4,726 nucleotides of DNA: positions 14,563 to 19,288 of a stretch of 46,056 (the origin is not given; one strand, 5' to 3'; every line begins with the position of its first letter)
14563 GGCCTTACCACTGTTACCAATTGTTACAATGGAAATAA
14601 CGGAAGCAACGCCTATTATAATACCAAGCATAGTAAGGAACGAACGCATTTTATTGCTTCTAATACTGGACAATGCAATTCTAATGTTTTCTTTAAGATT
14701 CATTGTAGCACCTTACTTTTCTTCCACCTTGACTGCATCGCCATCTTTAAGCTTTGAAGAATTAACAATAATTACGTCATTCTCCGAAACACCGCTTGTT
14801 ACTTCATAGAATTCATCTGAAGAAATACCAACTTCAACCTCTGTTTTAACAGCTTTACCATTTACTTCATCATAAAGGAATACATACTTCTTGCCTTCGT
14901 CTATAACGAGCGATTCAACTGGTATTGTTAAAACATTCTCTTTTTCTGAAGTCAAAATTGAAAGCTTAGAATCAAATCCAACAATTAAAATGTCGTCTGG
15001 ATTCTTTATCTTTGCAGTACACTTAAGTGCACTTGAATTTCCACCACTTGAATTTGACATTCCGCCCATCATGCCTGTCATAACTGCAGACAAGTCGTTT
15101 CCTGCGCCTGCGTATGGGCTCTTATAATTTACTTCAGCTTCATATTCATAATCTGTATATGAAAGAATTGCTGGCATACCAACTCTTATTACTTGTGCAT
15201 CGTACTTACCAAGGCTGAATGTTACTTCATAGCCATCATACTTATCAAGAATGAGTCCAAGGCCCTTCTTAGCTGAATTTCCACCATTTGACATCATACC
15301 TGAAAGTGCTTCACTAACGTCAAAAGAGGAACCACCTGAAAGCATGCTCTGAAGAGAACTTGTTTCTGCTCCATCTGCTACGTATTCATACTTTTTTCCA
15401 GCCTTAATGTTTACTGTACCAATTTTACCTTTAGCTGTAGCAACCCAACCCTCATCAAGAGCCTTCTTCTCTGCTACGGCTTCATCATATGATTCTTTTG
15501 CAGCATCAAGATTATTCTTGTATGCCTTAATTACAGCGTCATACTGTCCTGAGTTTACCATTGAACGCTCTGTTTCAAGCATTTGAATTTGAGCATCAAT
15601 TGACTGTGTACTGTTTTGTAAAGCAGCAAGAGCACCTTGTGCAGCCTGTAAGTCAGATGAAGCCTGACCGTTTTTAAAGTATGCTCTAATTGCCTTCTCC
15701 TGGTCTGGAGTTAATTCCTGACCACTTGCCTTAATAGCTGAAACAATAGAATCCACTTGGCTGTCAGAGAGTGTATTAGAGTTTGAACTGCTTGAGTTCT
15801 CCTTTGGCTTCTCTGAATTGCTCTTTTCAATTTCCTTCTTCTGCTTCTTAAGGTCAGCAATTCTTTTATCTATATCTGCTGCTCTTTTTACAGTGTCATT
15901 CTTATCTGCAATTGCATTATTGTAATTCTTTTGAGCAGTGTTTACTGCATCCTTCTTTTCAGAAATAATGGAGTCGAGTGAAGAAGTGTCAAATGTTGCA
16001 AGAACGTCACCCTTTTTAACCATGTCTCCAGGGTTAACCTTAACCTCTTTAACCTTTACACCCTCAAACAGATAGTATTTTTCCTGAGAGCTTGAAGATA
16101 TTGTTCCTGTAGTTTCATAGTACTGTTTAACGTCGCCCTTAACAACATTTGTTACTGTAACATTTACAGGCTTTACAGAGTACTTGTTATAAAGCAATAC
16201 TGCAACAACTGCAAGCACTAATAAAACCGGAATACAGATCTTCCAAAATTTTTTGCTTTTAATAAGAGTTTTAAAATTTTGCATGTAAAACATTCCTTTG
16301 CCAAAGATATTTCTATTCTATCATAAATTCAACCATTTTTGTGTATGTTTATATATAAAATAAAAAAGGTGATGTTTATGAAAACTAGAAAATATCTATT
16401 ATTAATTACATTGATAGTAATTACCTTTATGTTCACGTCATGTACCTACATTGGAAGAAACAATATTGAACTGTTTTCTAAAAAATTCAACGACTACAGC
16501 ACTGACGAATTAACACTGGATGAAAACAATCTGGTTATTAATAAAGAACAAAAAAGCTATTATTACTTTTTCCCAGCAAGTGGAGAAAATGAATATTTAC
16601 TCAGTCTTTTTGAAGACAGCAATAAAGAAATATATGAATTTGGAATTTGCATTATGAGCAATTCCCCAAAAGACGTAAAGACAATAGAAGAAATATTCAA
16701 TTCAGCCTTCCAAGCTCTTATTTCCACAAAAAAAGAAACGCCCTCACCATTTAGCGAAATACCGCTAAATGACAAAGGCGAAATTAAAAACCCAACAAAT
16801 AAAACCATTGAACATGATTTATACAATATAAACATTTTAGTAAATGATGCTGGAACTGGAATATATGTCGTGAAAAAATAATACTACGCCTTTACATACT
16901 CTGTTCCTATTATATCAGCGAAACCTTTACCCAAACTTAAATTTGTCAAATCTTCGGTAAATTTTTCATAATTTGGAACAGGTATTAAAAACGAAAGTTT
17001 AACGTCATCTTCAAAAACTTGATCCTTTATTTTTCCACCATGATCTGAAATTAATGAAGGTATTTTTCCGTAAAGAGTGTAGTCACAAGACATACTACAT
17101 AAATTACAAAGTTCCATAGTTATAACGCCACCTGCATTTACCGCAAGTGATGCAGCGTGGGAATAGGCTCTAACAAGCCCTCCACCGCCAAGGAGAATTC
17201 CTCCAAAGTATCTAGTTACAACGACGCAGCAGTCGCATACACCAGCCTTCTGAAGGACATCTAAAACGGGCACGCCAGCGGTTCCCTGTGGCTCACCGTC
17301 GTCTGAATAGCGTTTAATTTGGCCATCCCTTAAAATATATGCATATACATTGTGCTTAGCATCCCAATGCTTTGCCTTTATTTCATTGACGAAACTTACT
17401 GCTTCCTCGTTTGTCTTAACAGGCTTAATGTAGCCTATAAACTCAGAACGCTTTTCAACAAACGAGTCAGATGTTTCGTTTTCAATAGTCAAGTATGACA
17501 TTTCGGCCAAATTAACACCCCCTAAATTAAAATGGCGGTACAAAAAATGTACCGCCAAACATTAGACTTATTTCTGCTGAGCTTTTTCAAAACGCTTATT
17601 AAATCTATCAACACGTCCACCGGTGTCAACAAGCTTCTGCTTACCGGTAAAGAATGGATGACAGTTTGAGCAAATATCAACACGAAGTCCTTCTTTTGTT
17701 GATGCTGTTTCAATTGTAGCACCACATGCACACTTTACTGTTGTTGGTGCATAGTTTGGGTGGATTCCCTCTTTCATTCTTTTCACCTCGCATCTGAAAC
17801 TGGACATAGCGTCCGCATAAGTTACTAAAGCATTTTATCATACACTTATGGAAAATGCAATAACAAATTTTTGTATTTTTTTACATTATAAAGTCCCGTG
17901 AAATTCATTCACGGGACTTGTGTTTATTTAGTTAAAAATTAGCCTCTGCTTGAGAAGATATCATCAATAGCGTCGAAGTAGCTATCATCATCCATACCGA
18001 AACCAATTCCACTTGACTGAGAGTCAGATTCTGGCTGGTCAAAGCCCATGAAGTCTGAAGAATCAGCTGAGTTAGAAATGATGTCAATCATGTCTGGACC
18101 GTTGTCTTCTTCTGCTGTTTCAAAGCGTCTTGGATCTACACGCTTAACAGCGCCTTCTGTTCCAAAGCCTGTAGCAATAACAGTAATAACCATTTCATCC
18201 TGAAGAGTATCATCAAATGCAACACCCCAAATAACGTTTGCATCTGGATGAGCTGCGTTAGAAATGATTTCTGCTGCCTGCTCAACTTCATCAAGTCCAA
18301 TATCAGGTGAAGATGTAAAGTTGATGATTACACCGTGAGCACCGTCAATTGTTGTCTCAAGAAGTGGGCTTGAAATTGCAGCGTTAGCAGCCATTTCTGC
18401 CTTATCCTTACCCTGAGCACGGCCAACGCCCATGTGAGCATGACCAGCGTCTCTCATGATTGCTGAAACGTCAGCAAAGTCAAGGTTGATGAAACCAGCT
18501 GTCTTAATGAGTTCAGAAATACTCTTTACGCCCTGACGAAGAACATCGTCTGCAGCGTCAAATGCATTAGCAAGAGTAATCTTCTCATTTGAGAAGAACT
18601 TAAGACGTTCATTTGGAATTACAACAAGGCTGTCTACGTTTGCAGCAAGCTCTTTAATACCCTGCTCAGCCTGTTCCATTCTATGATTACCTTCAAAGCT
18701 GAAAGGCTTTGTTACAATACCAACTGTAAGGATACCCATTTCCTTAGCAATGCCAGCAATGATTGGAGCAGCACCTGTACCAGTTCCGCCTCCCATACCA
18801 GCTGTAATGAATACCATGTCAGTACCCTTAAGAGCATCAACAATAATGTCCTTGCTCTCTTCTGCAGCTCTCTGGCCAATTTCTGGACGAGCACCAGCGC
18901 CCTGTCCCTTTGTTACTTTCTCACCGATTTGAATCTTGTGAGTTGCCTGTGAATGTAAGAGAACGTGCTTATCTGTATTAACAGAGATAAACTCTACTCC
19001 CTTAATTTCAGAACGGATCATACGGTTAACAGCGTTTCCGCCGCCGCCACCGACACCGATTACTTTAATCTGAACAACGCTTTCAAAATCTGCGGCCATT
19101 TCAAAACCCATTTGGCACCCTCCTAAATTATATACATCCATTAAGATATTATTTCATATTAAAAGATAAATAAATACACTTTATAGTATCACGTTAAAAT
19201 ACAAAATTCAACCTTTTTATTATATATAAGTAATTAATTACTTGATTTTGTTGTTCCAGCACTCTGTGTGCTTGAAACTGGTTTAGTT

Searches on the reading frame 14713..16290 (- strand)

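Call 48: search_protein_families(library=pfam, proteins=[window:14713-16290:-], max_evalue=0.0001)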
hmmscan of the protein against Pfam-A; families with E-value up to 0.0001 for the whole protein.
window:14713-16290:- (525 aa): 1 family
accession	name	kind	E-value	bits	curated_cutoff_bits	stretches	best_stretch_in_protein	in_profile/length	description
PF13533.13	Biotin_lipoyl_2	-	1e-05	25.6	29.8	1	79-101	10-32/32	Biotin-lipoyl like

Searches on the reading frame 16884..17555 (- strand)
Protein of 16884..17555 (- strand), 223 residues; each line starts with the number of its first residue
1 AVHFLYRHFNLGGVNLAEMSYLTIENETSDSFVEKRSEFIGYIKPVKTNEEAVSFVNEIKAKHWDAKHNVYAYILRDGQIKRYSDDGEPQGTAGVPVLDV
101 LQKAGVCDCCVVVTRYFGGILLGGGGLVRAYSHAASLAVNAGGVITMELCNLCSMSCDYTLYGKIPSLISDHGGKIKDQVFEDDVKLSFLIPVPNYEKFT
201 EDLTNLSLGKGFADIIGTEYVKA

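Call 48: search_protein_families(library=pfam, proteins=[window:16884-17555:-], max_evalue=0.0001)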
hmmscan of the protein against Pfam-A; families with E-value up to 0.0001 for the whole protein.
window:16884-17555:- (223 aa): 3 families
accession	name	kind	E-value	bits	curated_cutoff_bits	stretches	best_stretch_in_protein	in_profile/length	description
PF01205.25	UPF0029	-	7e-39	132.6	27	1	35-138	1-106/107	Uncharacterized protein family UPF0029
PF09186.17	DUF1949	-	2e-13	50.4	23.7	1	156-209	2-55/56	Domain of unknown function (DUF1949)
PF00679.30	EFG_C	-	9.1e-05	22.9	27.9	0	153-220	9-78/89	Elongation factor G C-terminus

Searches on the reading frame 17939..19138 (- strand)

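Call 48: search_protein_families(library=pfam, proteins=[window:17939-19138:-], max_evalue=0.0001)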
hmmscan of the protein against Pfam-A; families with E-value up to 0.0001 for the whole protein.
window:17939-19138:- (399 aa): 2 families
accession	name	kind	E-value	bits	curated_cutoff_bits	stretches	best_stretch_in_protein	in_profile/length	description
PF00091.31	Tubulin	-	1.2e-50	172.9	33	1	23-180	1-186/190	Tubulin/FtsZ family, GTPase domain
PF12327.13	FtsZ_C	-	3e-33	114.4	27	1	232-325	1-94/95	FtsZ family, C-terminal domain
